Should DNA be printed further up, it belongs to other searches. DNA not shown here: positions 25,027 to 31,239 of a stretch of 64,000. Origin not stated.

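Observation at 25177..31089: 1970-aa protein with a beta-barrel-like N-terminus, 17 repeats and a disordered basic tail, but no T9SS sorting domain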

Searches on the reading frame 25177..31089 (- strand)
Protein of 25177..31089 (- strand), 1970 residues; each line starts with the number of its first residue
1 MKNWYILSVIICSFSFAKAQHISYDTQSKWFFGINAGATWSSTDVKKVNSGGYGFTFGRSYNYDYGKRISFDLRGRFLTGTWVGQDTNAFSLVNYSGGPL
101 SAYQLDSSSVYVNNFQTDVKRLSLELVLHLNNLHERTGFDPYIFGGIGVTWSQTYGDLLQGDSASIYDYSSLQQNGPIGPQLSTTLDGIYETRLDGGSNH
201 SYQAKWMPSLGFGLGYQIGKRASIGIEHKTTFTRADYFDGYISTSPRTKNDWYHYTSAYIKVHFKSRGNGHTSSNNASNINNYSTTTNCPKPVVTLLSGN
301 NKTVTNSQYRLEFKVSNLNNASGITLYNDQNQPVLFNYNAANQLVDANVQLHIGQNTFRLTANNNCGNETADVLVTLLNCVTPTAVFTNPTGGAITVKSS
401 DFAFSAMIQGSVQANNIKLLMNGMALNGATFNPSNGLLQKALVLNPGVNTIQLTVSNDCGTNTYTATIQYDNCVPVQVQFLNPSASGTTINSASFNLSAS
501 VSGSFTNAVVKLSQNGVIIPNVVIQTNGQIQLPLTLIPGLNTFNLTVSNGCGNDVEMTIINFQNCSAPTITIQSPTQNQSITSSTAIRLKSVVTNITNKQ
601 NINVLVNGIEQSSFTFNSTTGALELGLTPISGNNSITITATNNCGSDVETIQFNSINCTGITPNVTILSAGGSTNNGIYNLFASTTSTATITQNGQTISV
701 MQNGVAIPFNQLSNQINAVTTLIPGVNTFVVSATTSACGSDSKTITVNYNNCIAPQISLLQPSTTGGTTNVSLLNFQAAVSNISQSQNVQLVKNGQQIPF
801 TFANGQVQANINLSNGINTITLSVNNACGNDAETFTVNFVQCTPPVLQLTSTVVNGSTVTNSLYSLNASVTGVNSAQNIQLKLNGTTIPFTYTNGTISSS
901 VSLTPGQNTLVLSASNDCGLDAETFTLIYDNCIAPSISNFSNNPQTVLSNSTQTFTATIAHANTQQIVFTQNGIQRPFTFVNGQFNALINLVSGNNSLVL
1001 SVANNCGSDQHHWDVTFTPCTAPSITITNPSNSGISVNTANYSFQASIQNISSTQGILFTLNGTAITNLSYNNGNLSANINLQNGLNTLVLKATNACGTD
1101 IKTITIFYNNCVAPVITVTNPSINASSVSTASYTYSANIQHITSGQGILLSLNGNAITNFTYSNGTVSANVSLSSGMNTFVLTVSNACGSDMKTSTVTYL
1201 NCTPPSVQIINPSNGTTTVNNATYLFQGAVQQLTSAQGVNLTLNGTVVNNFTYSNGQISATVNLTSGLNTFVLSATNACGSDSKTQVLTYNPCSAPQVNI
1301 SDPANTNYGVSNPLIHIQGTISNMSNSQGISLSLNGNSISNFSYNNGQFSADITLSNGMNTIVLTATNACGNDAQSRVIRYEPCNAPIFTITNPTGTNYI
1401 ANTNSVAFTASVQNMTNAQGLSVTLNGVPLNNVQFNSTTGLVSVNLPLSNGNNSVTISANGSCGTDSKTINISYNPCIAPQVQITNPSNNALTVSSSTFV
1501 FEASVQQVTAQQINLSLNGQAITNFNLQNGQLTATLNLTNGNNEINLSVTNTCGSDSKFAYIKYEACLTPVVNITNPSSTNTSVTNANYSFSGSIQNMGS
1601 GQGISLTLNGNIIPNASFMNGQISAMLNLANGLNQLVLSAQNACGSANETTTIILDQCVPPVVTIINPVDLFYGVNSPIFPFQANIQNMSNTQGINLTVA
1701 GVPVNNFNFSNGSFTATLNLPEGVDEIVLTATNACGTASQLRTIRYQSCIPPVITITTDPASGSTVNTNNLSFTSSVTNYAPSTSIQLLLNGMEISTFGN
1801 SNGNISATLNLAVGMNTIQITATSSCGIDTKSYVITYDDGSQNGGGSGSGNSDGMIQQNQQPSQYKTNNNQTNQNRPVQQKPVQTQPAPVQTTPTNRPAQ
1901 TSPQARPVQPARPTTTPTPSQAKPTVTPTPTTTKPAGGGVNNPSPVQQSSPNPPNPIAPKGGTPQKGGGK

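Call 5: search_protein_families(library=pfam, proteins=[window:25177-31089:-], max_evalue=1)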
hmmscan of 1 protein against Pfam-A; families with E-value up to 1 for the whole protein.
window:25177-31089:- (1970 aa): 9 families
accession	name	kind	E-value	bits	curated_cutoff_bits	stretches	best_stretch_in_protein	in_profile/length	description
PF09136.16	Glucodextran_B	-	4e-21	75.2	27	6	1296-1375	1-74/83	Glucodextranase, domain B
PF12733.13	Cadherin-like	-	4.8e-09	37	24.2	3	1790-1836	35-85/89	Cadherin-like beta sandwich domain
PF14347.11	DUF4399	-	7.4e-07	29.9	28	0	791-828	31-73/91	Domain of unknown function (DUF4399)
PF17957.7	Big_7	-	1e-05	26.5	24.1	4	1480-1545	1-68/70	Bacterial Ig domain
PF17996.7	CE2_N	-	0.0021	18.5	27.9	0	590-659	32-99/108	Carbohydrate esterase 2 N-terminal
PF23157.1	DUF7055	-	0.055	13.7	27.6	0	325-363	20-58/66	Domain of unknown function (DUF7055)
PF25145.1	NfeD1b_N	-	0.073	13.1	40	0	1134-1171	136-173/189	NfeD1b, N-terminal domain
PF23616.1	Ig_GEX2_N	-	0.11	13.1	27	1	984-1022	44-82/105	GEX2 N-terminal Ig-like domain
PF18224.6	ToxB_N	-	0.37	11.3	25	0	632-652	31-51/61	ToxB N-terminal domain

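Call 6: search_protein_families(library=ncbifam, proteins=[window:25177-31089:-], max_evalue=1)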
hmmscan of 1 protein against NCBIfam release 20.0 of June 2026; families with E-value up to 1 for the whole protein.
window:25177-31089:- (1970 aa): 1 family
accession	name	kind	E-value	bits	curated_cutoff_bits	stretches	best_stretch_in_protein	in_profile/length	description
NF052316.1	T9SS_PorG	equivalog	8.6e-06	25.7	130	1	134-264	97-202/209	type IX secretion system protein PorG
